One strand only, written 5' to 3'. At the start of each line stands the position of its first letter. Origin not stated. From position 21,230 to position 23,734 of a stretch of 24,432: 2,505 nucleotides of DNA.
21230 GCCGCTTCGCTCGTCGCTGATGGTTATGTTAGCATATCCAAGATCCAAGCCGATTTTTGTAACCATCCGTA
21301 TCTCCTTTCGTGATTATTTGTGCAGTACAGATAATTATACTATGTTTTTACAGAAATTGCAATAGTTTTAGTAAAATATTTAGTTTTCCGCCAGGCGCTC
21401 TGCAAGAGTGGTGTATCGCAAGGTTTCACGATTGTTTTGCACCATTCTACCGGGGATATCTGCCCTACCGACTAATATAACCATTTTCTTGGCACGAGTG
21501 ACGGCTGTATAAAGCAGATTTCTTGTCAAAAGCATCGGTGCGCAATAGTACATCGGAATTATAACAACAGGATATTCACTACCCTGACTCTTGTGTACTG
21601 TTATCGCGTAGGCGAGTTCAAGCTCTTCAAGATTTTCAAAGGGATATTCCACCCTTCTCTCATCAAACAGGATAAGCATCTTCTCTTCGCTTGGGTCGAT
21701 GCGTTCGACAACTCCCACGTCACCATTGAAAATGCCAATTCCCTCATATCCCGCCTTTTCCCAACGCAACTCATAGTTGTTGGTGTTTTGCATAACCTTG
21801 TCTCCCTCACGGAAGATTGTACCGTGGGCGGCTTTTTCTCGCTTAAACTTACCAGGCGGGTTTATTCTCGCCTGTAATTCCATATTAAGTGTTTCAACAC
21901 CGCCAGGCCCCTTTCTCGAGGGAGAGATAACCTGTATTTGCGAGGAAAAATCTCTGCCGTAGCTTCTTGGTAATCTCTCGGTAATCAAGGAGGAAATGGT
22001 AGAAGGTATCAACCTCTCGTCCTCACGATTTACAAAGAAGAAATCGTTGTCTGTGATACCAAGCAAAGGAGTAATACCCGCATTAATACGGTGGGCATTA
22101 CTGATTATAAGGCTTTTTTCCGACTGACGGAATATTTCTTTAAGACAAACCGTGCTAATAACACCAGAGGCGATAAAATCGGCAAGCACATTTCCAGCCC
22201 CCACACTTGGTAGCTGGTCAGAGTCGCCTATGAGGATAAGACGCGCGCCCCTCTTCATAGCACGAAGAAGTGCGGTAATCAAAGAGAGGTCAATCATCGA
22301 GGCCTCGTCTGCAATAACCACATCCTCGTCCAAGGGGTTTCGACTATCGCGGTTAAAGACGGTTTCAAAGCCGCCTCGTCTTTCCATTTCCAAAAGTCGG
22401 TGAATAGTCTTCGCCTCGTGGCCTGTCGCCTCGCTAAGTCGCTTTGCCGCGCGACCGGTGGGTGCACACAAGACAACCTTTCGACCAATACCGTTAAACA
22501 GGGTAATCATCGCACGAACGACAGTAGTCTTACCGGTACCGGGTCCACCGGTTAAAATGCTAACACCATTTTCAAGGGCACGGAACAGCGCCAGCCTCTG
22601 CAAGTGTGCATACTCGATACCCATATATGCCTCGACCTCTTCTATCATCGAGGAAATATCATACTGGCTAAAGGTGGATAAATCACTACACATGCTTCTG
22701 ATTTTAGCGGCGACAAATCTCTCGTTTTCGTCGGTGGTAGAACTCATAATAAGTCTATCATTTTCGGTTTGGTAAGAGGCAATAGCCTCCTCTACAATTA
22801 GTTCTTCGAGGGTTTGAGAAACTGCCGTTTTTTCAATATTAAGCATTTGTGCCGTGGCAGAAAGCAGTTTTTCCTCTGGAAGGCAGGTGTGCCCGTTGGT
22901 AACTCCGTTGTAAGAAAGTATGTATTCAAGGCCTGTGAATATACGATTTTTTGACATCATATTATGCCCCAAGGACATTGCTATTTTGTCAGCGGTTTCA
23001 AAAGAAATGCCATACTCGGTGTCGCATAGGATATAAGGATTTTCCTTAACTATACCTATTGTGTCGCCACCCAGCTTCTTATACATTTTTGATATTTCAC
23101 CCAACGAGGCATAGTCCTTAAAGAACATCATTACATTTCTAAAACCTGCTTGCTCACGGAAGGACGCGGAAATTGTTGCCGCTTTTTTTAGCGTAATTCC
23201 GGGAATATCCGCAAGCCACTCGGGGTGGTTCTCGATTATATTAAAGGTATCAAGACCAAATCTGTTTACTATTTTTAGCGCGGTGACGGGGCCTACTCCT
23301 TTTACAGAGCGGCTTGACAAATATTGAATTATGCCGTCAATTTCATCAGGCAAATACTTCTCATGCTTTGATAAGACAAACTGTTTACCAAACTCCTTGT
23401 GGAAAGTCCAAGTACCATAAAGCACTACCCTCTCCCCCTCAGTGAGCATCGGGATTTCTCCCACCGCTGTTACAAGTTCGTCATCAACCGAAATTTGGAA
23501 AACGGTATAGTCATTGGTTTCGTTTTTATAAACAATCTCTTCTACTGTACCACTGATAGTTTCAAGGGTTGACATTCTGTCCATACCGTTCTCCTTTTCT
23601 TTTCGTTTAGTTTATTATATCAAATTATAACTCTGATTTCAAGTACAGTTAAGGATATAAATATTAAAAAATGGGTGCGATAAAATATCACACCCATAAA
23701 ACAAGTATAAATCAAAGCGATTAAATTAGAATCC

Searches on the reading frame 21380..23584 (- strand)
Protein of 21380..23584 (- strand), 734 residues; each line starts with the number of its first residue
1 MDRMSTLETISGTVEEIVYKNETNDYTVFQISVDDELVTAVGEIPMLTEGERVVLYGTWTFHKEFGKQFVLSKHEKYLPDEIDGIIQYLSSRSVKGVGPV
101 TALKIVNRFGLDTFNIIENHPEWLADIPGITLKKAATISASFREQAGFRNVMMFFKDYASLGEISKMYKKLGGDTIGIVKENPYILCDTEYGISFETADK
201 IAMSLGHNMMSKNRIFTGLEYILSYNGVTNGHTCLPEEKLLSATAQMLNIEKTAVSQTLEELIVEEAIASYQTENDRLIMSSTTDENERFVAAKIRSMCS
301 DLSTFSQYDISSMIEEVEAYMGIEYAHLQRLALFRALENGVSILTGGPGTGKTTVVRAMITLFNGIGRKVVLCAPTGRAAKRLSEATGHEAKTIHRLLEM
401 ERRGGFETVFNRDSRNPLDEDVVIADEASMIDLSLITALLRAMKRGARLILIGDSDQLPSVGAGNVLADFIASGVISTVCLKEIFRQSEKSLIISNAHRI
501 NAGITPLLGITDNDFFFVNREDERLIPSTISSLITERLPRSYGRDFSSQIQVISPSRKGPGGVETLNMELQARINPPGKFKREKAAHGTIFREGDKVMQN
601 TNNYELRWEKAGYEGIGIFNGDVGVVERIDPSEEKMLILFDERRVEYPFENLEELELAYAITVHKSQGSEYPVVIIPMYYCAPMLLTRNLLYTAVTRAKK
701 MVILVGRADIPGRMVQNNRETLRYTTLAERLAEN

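Call 3: search_protein_families(library=pfam, proteins=[window:21380-23584:-], max_evalue=1)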
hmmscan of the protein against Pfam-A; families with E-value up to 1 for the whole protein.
window:21380-23584:- (734 aa): 29 families (the best 25 are shown)
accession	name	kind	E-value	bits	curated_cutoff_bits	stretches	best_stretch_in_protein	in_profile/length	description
PF13245.12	AAA_19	-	1.5e-42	145.4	25.1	1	329-462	1-133/134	AAA domain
PF13604.12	AAA_30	-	6.9e-41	140.5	27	1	327-506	4-174/191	AAA domain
PF14490.11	HHH_RecD2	-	4.4e-28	97.5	27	2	144-234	1-92/92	ATP-dependent RecD2 DNA helicase HHH domain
PF23139.1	OB_YrrC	-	2.4e-21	75.9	27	1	8-79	2-76/76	ATP-dependent DNA helicase YrrC, OB-fold domain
PF18335.7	SH3_13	-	1.3e-20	73.3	41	1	566-640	1-65/65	ATP-dependent RecD-like DNA helicase SH3 domain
PF13538.12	UvrD_C_2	-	8.3e-20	70.8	27.4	1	657-705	1-52/52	UvrD-like helicase C-terminal domain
PF13086.12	AAA_11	-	4.6e-12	46.7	27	2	329-383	6-68/257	AAA domain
PF01443.25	Viral_helicase1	-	3.4e-10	40.6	21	2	655-704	175-226/228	Viral superfamily 1 RNA helicase core domain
PF14520.12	HHH_5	-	6.7e-08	33.3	27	1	93-143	6-56/57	Helix-hairpin-helix domain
PF05127.21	NAT10_TcmA_helicase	-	2.1e-05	24.9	22.7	1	343-445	1-115/176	RNA cytidine acetyltransferase NAT10/TcmA, helicase domain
PF05970.20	PIF1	-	0.0001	22.4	25.9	1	341-459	24-153/223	PIF1-like helicase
PF13401.12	AAA_22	-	0.00012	22.9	27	1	339-455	5-124/130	AAA domain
PF00633.29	HHH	-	0.00019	21.6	24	1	115-138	4-27/30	Helix-hairpin-helix motif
PF22232.2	TraI_hel_assoc_N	-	0.0011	20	27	1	350-453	6-99/99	TraI helicase-associated ssDNA bd, N-terminal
PF13521.12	AAA_28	-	0.0016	19.1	27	1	343-401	3-57/164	AAA domain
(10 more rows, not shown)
